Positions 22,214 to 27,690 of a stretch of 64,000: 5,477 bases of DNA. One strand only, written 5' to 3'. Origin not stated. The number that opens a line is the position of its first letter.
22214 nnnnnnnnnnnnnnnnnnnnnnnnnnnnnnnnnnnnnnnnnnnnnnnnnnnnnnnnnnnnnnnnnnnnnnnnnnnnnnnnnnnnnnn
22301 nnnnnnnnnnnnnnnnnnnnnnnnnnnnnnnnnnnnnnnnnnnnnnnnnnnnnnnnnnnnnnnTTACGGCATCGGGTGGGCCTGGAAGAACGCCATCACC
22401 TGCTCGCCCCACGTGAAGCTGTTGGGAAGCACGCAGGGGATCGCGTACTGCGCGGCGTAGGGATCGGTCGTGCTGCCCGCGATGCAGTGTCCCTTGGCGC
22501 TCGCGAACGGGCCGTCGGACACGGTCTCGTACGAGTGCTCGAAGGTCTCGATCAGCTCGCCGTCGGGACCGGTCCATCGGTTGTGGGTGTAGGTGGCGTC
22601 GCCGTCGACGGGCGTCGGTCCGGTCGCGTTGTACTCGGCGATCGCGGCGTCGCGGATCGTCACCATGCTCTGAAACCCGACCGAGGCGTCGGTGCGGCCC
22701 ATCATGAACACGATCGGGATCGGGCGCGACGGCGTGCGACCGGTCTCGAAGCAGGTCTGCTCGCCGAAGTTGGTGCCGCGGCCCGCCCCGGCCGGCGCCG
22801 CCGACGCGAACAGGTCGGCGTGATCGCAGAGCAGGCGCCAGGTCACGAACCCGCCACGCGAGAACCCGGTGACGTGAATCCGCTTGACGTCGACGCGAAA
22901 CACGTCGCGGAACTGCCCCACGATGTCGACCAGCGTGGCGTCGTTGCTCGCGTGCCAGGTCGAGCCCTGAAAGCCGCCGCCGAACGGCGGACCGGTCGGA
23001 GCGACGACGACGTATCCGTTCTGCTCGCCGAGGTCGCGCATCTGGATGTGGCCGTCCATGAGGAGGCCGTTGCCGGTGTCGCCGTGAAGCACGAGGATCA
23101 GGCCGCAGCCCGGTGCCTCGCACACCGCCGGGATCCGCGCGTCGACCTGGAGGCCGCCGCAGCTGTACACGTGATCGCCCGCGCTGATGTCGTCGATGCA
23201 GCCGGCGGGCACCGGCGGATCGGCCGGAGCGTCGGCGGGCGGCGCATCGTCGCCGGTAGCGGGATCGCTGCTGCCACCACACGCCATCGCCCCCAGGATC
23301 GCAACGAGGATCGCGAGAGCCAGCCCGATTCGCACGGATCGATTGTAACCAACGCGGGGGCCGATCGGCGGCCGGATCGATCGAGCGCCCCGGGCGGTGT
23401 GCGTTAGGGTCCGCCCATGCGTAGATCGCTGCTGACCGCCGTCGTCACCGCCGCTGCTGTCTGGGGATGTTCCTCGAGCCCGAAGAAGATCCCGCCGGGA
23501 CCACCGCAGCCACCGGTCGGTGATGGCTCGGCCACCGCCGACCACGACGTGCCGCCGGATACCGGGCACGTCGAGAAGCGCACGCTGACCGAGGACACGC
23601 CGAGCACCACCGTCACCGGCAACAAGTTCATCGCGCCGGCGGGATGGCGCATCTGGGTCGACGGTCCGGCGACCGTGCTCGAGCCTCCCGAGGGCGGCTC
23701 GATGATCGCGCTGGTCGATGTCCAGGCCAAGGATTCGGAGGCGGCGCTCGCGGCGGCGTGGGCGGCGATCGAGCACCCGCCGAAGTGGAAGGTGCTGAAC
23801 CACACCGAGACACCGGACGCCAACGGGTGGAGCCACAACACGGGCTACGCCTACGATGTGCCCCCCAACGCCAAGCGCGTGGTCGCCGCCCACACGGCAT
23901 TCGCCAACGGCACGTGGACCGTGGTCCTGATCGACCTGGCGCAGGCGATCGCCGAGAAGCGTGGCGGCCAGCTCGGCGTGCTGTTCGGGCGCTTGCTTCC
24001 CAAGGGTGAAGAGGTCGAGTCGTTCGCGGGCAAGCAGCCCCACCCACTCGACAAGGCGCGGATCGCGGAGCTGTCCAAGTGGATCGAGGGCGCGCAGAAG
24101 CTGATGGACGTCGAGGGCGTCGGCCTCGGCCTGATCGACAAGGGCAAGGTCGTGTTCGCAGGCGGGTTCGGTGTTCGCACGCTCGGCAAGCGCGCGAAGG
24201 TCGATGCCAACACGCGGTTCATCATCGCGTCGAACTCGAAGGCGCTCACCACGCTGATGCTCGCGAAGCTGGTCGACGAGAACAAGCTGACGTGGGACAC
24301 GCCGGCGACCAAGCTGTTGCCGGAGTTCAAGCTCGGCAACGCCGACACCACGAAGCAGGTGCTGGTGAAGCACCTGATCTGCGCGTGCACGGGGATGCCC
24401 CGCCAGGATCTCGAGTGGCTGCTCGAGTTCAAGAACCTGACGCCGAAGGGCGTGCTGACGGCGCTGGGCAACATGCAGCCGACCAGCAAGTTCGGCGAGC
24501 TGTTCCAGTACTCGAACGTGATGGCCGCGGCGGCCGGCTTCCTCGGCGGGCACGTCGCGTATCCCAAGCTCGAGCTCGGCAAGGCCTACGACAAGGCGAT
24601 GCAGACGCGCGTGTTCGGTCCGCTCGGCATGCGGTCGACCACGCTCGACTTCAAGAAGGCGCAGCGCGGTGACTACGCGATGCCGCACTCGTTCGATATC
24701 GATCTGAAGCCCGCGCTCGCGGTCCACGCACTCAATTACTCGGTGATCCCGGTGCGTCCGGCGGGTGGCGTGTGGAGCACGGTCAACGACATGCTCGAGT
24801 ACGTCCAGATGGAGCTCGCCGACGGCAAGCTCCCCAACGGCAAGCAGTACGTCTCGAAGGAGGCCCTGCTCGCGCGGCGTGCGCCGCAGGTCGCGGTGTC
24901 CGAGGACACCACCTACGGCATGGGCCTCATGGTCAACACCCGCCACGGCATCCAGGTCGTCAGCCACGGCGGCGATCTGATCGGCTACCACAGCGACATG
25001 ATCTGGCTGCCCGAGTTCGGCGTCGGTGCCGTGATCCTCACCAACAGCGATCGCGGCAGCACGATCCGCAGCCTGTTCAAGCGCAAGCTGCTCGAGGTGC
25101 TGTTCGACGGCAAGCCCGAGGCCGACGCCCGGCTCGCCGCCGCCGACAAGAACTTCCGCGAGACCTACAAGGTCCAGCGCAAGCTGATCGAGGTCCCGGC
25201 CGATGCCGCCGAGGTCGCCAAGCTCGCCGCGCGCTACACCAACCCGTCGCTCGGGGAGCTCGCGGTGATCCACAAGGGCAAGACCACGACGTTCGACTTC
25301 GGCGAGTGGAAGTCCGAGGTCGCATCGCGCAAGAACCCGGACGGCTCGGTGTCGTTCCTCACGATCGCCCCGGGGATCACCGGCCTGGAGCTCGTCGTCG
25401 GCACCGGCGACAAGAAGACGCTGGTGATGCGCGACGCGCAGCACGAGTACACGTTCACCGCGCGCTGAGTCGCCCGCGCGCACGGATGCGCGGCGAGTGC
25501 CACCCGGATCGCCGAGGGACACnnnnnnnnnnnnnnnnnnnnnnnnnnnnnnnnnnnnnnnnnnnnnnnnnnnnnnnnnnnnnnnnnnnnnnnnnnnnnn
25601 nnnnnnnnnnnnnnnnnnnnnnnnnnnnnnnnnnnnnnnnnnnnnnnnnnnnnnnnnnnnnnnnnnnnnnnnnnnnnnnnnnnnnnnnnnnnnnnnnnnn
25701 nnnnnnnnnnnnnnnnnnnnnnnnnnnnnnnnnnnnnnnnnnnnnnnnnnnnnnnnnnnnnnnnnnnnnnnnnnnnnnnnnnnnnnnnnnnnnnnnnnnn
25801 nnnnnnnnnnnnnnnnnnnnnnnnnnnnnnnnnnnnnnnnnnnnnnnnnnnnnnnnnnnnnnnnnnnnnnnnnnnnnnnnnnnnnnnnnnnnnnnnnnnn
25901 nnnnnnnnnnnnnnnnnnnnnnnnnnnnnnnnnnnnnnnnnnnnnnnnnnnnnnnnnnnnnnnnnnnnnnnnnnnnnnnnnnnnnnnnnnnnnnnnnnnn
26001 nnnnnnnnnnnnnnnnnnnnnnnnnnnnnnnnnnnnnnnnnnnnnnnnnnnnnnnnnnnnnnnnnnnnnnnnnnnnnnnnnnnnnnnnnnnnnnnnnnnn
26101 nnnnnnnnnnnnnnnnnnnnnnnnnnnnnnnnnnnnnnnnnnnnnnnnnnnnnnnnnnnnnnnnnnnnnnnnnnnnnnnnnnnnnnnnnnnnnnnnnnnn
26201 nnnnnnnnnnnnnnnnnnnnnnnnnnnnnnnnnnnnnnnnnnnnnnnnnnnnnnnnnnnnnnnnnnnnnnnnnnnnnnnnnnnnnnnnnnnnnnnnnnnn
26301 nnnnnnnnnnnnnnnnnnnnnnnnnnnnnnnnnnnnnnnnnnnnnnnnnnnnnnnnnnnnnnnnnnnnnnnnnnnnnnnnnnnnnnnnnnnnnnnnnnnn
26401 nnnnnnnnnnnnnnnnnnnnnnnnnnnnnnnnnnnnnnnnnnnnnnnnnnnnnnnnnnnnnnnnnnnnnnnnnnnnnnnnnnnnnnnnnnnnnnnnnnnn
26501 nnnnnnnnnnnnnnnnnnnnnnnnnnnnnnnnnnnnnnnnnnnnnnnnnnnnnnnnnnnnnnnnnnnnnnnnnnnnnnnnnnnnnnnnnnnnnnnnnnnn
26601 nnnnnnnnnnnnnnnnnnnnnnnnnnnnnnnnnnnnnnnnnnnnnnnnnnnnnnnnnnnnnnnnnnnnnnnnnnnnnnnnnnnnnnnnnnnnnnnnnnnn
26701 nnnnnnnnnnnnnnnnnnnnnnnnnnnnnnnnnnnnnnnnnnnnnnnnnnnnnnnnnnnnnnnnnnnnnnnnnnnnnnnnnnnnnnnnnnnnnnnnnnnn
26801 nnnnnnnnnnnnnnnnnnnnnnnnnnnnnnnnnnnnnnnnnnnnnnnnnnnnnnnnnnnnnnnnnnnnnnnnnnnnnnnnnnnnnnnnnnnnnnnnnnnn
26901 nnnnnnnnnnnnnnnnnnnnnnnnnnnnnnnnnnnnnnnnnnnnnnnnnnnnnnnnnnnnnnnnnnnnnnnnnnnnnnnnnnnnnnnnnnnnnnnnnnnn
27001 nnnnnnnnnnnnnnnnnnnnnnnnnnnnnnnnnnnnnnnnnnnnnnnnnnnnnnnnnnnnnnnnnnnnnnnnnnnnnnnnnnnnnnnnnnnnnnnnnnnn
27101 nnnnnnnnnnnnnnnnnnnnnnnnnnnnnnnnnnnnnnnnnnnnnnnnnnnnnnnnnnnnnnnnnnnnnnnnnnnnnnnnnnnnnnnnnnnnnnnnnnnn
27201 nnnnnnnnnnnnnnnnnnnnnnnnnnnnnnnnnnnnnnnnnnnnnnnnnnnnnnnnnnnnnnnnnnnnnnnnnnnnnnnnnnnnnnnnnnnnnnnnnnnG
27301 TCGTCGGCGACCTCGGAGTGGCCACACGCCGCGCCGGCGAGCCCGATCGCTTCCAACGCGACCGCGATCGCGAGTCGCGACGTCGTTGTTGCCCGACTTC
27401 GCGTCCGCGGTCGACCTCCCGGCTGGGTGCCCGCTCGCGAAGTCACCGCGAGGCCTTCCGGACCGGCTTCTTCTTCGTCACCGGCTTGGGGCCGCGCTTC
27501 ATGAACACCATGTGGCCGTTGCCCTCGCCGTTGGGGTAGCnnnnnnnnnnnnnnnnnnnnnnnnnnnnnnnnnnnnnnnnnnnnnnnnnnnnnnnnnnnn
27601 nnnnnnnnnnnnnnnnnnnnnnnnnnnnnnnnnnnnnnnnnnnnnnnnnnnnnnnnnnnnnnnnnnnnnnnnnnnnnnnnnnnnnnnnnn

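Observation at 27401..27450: Gene-junction element (copy A): 100%-identical ~37-nt core that encodes stop/start overlap plus the conserved leader V-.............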

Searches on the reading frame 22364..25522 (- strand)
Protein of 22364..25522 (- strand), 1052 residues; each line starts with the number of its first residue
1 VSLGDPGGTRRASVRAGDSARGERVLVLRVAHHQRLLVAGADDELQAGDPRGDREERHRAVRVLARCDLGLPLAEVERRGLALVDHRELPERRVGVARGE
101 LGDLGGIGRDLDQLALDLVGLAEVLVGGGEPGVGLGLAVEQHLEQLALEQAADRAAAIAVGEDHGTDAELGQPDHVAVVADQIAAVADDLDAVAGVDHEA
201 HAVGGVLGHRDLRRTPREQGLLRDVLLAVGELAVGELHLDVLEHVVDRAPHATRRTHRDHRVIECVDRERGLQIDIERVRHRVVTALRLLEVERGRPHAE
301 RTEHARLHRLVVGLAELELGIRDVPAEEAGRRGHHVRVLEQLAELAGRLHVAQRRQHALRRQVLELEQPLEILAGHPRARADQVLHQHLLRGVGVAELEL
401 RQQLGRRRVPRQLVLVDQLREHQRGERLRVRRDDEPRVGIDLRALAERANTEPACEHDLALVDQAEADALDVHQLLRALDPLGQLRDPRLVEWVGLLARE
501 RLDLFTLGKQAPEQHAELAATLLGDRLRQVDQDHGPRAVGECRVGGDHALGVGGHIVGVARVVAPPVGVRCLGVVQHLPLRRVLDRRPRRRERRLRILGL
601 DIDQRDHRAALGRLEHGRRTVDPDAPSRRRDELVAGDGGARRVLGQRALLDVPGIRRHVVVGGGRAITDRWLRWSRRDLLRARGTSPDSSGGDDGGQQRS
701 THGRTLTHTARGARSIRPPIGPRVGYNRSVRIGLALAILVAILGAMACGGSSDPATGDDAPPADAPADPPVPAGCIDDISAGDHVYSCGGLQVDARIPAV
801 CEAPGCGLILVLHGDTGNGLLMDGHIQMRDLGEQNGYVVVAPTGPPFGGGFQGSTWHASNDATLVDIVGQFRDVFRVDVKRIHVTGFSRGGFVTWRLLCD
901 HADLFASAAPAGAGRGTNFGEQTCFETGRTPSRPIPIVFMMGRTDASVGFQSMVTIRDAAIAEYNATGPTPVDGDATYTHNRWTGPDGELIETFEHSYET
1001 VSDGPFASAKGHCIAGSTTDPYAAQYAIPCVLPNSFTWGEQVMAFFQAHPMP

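Call 52: search_protein_families(library=pfam, proteins=[window:22364-25522:-], max_evalue=0.01)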
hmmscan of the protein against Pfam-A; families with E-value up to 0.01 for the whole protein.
window:22364-25522:- (1052 aa): 2 families
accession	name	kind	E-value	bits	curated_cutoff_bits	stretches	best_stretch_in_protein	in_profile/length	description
PF00561.26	Abhydrolase_1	-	0.00017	21.7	25.8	1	808-947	2-129/245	alpha/beta hydrolase fold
PF00326.27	Peptidase_S9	-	0.009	16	22.6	0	834-910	12-94/213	Prolyl oligopeptidase family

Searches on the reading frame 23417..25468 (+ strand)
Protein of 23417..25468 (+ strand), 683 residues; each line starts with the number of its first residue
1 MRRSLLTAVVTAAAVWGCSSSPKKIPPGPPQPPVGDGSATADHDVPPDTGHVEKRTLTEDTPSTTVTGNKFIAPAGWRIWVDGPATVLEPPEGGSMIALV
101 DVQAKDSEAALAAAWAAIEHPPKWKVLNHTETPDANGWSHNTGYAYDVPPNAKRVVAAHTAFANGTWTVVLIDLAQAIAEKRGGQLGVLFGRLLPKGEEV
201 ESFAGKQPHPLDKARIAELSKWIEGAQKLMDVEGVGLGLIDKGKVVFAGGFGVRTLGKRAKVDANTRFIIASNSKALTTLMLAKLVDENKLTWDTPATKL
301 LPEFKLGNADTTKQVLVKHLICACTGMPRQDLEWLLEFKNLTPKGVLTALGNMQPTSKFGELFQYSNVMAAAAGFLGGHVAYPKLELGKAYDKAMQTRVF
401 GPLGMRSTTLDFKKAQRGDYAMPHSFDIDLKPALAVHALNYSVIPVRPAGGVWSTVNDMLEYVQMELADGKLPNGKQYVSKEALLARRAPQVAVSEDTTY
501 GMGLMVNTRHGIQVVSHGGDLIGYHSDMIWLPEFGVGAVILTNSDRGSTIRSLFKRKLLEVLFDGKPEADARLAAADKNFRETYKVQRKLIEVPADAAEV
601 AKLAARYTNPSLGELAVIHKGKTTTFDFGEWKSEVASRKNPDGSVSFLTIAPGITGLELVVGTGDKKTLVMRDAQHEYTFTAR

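Call 86: search_protein_families(library=pfam, proteins=[window:23417-25468:+], max_evalue=0.001)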
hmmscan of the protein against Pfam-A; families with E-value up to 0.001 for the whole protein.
window:23417-25468:+ (683 aa): 1 family
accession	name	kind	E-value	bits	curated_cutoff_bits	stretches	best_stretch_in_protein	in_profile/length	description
PF00144.29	Beta-lactamase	-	3.3e-52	178.1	27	1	227-547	6-313/329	Beta-lactamase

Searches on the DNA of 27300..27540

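Call 65: search_rna_families(source=window, start=27300, end=27540, threshold=evalue, max_evalue=10)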
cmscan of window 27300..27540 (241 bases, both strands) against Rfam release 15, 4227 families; matches with E-value up to 10: 3.
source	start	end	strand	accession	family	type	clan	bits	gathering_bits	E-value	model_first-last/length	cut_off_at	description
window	27359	27413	-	RF03934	mir-m107-1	Gene; miRNA;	-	17.8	83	0.71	1-65/65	no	mir-m107-1 microRNA precursor family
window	27359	27413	+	RF03934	mir-m107-1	Gene; miRNA;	-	15.5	83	2.7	1-65/65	no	mir-m107-1 microRNA precursor family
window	27409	27431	+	RF01495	ACAT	Cis-reg;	-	12.9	37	2.1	51-73/147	no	Human acetyl-coA cholesterol acyltransferase mRNA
